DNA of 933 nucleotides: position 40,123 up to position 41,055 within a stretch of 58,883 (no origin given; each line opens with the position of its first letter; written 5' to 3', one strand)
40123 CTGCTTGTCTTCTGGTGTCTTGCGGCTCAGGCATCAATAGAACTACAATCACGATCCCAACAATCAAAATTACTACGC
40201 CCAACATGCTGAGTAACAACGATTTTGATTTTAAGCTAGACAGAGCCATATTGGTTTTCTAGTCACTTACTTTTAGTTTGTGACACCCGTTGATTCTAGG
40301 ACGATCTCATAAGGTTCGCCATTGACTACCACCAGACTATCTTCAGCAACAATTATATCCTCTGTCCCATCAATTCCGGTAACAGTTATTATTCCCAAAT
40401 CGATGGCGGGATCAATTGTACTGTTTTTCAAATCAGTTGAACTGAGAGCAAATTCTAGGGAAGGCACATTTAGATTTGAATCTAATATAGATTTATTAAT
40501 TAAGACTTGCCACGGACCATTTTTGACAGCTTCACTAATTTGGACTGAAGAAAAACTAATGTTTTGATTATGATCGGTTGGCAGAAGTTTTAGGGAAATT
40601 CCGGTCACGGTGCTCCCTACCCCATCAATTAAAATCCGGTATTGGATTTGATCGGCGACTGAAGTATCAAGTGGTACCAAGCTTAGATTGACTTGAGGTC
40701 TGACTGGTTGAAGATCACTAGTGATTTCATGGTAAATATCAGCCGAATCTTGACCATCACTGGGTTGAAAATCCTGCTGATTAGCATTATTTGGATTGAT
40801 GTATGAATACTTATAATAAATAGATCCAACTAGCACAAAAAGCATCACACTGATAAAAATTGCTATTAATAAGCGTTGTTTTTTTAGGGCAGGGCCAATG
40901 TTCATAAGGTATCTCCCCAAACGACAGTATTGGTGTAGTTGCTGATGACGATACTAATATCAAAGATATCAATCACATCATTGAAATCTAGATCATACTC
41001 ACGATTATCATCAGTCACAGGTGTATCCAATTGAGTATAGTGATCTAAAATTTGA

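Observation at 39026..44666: Four-gene operon that looks like a minimal cohesin-dockerin (cellulosome-style) surface assembly anchored by sortase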

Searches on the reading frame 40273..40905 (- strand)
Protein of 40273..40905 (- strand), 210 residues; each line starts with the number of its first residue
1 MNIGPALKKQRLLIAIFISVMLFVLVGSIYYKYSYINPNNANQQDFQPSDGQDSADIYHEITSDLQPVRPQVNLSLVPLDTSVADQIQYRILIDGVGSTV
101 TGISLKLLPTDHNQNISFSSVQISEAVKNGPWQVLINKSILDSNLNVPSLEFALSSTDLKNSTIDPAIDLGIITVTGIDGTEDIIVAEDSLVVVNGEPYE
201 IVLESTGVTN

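Call 3: search_protein_families(library=pfam, proteins=[window:40273-40905:-], max_evalue=1)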
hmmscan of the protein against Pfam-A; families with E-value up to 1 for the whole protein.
window:40273-40905:- (210 aa): 0 families

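Call 4: search_protein_families(library=ncbifam, proteins=[window:40273-40905:-], max_evalue=1)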
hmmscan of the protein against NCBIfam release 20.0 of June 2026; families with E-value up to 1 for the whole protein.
window:40273-40905:- (210 aa): 3 families
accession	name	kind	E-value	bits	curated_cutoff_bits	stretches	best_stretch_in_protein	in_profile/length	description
NF002357.0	PRK01318.2-4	equivalog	0.06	12.1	479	1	8-97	7-94/532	membrane protein insertase YidC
TIGR03593.1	yidC_nterm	equivalog_domain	0.076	12.6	58.25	1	10-114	2-108/363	membrane protein insertase YidC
NF047909.1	CellAnchorMapZStrp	equivalog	0.11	11.2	700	1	7-53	160-205/474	cell division site-positioning protein MapZ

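Call 32: search_protein_families(library=pfam, alignment_id=A3, max_evalue=1)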
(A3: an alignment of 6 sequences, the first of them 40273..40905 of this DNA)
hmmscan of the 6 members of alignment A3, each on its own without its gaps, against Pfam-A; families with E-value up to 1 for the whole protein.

A. member 1, window:40273-40905:- (210 aa): 0 families

B. families by the number of members that match (of 6 scanned): 4 families
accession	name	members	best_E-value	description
PF23928.1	DUF7266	1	0.018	Family of unknown function (DUF7266)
PF10511.15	Cementoin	1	0.1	Trappin protein transglutaminase binding domain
PF15895.10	CAAX_1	1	0.13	CAAX box cerebral protein 1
PF10506.14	USHBP1_PDZ-bd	1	0.2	Harmonin-binding protein USHBP1, PDZ-binding domain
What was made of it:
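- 40273..40905 (-): G3: 210-aa protein with an N-terminal signal anchor (res 12-31) and one beta module (res about 70-205), probably a divergent cohesin-like module. Homologues in other loci are lipoproteins. No Pfam hit (calls 3, 32).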

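Call 46: search_protein_representatives(protein=window:40273-40905:-)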
Query: 210 residues. Proteins with E-value up to 0.001 (for the whole library): 4; up to 1e-10: 2; up to 1e-30: 2. The best 4 are listed.
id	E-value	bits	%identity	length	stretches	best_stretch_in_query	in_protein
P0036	3.1e-120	415.3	95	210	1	1-210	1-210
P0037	4.7e-59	215.7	59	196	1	1-206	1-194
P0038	2.9e-10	56.5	23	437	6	120-203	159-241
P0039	1.9e-07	47.3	30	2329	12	95-142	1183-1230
